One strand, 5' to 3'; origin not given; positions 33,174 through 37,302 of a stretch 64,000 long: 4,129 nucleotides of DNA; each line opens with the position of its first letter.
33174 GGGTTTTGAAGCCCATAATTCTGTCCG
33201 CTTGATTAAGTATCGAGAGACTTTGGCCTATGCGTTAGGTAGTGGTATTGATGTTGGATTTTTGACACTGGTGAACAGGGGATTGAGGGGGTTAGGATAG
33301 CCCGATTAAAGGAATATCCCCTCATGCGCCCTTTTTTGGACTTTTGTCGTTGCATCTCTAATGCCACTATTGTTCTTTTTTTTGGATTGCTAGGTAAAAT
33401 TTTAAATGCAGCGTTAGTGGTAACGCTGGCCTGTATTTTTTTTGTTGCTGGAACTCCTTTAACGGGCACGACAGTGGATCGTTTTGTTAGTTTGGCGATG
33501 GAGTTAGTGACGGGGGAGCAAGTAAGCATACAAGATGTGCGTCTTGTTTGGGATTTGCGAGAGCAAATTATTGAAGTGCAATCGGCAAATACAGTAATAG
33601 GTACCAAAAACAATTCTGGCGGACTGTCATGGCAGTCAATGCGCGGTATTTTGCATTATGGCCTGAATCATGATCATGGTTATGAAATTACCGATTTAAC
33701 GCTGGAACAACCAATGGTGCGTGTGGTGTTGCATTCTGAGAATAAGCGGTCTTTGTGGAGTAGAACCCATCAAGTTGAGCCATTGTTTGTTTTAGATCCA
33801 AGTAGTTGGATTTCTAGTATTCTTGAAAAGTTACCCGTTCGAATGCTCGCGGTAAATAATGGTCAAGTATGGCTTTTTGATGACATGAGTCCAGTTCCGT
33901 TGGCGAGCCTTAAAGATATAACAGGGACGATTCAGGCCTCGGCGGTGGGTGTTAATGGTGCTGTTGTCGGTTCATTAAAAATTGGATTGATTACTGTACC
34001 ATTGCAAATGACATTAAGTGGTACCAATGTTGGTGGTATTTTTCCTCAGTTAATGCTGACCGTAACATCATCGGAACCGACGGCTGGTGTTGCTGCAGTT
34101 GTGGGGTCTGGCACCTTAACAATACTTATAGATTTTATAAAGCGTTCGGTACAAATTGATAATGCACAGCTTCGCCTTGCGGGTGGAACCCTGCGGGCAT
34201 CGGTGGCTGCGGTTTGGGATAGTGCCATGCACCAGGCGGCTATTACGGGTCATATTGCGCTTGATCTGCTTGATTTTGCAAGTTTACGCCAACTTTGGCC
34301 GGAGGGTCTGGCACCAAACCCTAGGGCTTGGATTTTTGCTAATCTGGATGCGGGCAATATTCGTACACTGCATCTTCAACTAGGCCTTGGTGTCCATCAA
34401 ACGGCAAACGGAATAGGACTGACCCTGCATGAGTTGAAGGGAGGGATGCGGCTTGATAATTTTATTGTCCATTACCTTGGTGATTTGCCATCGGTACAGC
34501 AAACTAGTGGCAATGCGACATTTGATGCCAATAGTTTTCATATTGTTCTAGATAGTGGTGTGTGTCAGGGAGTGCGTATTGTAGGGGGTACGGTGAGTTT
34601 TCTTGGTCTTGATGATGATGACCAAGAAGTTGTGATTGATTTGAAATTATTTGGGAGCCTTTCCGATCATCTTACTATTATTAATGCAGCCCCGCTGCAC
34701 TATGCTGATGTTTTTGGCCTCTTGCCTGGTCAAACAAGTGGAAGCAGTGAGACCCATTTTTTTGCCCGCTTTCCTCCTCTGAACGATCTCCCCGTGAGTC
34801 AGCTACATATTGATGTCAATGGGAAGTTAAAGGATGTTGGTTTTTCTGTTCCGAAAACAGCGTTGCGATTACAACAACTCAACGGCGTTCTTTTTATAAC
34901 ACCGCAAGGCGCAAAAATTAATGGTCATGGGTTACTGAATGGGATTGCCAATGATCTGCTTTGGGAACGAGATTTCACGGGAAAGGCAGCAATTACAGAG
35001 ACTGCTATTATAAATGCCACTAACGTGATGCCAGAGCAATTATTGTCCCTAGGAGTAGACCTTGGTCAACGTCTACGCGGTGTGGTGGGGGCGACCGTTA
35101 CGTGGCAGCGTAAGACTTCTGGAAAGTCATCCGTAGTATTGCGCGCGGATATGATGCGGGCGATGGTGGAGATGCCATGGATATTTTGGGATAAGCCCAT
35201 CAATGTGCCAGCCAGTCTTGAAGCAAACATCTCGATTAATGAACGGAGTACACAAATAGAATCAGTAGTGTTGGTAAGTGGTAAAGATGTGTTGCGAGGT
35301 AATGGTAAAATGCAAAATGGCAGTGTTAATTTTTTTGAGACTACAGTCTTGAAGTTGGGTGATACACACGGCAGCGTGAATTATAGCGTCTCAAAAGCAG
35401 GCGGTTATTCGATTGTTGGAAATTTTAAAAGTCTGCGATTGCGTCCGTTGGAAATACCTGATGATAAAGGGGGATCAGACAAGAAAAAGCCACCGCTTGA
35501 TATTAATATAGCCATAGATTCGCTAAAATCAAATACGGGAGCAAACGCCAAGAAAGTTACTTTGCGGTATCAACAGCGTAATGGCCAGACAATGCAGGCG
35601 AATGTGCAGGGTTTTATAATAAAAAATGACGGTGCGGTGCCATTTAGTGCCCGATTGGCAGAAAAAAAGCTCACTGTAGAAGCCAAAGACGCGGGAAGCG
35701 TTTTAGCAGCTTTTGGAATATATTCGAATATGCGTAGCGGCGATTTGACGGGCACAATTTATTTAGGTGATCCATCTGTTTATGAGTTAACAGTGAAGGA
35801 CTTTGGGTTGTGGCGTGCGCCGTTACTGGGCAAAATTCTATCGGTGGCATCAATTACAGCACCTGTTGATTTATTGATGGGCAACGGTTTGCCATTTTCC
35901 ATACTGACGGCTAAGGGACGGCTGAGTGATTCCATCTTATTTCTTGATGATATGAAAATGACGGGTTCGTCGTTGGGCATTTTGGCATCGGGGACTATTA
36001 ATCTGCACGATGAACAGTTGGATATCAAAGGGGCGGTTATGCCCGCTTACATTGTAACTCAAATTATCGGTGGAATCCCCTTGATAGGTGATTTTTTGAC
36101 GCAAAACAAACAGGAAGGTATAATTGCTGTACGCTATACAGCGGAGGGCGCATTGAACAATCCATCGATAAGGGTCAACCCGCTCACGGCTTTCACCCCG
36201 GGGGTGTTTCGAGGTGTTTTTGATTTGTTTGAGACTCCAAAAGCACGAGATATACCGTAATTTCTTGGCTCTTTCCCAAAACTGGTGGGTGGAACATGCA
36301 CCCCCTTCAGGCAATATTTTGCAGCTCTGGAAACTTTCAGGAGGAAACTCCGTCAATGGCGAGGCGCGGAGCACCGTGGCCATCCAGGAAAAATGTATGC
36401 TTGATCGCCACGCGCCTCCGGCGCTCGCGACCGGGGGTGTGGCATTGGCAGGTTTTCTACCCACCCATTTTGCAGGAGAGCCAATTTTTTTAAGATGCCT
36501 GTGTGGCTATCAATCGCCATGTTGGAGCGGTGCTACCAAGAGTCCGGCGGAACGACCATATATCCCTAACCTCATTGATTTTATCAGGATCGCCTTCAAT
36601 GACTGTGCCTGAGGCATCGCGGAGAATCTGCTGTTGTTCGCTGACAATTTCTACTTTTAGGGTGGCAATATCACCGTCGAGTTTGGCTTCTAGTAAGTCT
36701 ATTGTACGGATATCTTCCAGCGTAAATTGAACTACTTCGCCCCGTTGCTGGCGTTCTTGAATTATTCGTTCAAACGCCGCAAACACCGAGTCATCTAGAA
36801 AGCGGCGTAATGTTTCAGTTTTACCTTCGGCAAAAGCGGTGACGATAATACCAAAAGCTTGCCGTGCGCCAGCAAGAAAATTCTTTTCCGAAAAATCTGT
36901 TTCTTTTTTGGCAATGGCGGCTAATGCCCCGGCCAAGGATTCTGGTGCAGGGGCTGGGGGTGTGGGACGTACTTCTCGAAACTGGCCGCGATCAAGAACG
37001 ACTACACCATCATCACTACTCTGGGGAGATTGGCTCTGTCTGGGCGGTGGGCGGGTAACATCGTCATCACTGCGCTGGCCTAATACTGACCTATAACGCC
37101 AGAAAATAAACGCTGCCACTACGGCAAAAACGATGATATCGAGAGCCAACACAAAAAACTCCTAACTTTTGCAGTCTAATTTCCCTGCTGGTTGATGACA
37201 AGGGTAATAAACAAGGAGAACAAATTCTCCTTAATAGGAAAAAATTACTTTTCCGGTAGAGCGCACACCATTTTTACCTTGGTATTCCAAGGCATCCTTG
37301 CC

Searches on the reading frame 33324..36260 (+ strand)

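Call 30: search_protein_families(library=pfam, proteins=[window:33324-36260:+], max_evalue=0.001)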
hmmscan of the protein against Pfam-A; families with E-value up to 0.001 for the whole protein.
window:33324-36260:+ (978 aa): 1 family
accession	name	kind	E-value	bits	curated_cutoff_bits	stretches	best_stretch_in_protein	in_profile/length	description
PF13116.12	YhdP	-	2.6e-29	102.3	46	2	275-778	449-939/1224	YhdP protein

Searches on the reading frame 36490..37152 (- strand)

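Call 106: search_protein_families(library=pfam, proteins=[window:36490-37152:-], max_evalue=0.00001)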
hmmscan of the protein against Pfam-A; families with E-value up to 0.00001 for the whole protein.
window:36490-37152:- (220 aa): 1 family
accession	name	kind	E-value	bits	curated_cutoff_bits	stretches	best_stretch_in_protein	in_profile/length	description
PF04280.21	Tim44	-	3.1e-40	138.1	29.6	1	74-219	2-147/147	Tim44-like domain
